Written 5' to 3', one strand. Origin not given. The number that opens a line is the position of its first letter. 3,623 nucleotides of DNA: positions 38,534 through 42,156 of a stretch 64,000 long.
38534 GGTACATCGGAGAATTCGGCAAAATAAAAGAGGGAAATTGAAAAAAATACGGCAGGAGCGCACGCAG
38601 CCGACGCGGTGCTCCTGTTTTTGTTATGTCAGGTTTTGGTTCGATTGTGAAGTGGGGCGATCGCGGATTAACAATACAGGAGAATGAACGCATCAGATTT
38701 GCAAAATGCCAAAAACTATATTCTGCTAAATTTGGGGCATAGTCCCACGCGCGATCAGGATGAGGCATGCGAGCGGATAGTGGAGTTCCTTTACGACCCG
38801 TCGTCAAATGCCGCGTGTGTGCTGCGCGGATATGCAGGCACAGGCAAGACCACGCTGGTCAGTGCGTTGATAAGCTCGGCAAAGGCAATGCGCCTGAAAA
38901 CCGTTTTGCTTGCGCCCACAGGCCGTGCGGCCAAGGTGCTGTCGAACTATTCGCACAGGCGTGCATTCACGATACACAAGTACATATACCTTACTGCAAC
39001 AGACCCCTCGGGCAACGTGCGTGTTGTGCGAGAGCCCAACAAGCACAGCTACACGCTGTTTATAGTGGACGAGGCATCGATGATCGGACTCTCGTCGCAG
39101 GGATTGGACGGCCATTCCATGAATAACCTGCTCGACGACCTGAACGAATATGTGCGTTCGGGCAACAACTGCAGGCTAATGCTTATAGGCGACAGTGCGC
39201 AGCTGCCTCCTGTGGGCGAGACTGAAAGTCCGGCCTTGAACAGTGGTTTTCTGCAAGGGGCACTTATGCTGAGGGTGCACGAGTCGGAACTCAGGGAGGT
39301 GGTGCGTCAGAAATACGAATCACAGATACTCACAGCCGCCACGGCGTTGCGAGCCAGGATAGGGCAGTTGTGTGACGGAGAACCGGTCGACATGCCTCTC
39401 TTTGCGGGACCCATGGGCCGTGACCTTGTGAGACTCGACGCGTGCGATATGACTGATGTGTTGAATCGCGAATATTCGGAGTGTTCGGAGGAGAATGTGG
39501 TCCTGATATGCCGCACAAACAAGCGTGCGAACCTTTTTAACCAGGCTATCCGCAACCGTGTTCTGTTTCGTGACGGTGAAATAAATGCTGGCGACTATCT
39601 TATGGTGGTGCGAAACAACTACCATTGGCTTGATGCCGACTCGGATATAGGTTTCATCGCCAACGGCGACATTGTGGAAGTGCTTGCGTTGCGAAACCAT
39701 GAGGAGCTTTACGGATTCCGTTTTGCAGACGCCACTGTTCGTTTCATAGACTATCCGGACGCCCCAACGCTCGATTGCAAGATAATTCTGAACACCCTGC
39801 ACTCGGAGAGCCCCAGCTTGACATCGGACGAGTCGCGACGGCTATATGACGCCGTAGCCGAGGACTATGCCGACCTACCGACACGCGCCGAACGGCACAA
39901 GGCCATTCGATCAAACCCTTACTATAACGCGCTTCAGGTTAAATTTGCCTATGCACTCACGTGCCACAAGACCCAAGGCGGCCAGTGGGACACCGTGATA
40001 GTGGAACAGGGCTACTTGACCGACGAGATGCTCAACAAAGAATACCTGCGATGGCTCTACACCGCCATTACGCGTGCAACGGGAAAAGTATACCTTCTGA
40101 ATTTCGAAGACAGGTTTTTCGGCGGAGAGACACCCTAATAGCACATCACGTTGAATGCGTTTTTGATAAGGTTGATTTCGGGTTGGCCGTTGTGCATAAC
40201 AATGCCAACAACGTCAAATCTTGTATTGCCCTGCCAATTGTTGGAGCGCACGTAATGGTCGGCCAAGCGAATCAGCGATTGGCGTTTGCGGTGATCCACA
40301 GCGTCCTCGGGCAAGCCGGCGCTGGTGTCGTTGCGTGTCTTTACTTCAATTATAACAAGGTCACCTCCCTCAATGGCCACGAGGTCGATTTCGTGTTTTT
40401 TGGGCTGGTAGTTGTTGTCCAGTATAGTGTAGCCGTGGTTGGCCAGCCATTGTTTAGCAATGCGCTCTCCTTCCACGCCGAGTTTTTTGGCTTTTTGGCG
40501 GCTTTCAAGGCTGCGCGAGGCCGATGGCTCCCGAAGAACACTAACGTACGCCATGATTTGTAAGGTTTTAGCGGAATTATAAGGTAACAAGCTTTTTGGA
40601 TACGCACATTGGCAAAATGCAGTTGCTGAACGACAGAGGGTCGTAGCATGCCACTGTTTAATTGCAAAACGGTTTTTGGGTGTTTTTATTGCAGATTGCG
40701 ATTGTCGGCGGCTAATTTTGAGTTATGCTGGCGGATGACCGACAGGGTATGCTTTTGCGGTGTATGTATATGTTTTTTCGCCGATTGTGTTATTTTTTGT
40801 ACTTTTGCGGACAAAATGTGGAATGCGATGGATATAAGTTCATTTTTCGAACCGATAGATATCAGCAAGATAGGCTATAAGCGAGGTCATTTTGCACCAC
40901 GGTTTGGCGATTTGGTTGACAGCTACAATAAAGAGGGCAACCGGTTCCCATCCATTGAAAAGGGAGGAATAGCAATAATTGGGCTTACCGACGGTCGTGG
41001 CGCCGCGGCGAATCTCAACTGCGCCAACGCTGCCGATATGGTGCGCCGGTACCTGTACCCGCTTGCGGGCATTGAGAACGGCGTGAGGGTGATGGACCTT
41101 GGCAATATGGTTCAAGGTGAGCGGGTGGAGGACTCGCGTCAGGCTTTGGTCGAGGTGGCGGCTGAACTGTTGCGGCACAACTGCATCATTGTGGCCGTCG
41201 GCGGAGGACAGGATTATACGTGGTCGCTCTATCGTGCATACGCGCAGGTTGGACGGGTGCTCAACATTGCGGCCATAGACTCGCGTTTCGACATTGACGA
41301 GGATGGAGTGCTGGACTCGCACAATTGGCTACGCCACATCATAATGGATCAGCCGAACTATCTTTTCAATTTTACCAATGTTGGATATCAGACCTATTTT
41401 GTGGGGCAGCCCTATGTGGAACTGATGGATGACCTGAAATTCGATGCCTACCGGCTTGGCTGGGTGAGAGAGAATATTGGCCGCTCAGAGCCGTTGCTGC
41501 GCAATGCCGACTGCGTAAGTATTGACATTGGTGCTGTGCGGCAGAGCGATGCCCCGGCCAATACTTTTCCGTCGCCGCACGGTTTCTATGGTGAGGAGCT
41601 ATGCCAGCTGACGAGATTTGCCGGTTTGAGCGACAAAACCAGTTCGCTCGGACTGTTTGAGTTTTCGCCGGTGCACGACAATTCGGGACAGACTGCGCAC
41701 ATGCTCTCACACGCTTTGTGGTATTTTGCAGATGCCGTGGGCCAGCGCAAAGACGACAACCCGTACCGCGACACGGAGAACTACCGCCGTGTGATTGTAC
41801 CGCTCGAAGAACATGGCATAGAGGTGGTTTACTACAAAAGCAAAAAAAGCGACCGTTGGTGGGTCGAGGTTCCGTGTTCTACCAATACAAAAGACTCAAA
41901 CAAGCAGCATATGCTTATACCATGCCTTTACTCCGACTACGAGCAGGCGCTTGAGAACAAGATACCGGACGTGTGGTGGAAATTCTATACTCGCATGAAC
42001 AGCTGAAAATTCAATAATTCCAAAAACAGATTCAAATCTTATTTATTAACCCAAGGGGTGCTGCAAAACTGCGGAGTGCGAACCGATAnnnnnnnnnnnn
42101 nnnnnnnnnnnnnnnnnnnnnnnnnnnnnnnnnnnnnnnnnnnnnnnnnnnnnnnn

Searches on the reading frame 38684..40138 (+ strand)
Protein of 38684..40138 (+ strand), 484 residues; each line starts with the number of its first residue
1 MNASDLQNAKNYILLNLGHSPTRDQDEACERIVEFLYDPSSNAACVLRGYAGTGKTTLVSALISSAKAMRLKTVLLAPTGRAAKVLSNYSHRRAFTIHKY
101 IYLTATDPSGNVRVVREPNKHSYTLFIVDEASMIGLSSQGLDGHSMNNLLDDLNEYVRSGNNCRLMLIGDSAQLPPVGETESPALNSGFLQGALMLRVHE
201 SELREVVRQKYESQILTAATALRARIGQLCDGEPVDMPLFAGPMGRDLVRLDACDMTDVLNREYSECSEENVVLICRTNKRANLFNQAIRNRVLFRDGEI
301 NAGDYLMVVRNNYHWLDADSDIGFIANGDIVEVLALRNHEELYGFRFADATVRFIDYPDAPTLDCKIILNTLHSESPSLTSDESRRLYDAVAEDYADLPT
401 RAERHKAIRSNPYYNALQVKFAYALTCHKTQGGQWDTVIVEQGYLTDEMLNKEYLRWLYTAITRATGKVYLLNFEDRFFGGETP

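Call 9: search_protein_families(library=pfam, proteins=[window:38684-40138:+], max_evalue=0.001)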
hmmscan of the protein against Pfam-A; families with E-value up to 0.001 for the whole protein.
window:38684-40138:+ (484 aa): 7 families
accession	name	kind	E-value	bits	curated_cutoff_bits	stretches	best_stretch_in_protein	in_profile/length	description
PF13604.12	AAA_30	-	2.4e-23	83.3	27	1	24-223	5-169/191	AAA domain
PF13245.12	AAA_19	-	7.9e-21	75.1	25.1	1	42-178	11-133/134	AAA domain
PF13538.12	UvrD_C_2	-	3.3e-20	72.1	27.4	1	421-472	1-52/52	UvrD-like helicase C-terminal domain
PF05970.20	PIF1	-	4e-09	36.8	25.9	1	23-215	4-195/223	PIF1-like helicase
PF01443.25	Viral_helicase1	-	4.9e-06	27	21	0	415-472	173-227/228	Viral superfamily 1 RNA helicase core domain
PF00004.35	AAA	-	9.5e-05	23.3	21.2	0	46-169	2-108/131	ATPase family associated with various cellular activities (AAA)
PF13191.12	AAA_16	-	0.00052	21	32.6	0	32-71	12-58/167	AAA ATPase domain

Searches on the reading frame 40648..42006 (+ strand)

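Call 9: search_protein_families(library=pfam, proteins=[window:40648-42006:+], max_evalue=0.001)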
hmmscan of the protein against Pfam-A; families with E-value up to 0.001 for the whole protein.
window:40648-42006:+ (452 aa): 1 family
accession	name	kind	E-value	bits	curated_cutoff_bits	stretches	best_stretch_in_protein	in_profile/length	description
PF00491.26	Arginase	-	2.7e-13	50.5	22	1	123-359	18-276/280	Arginase family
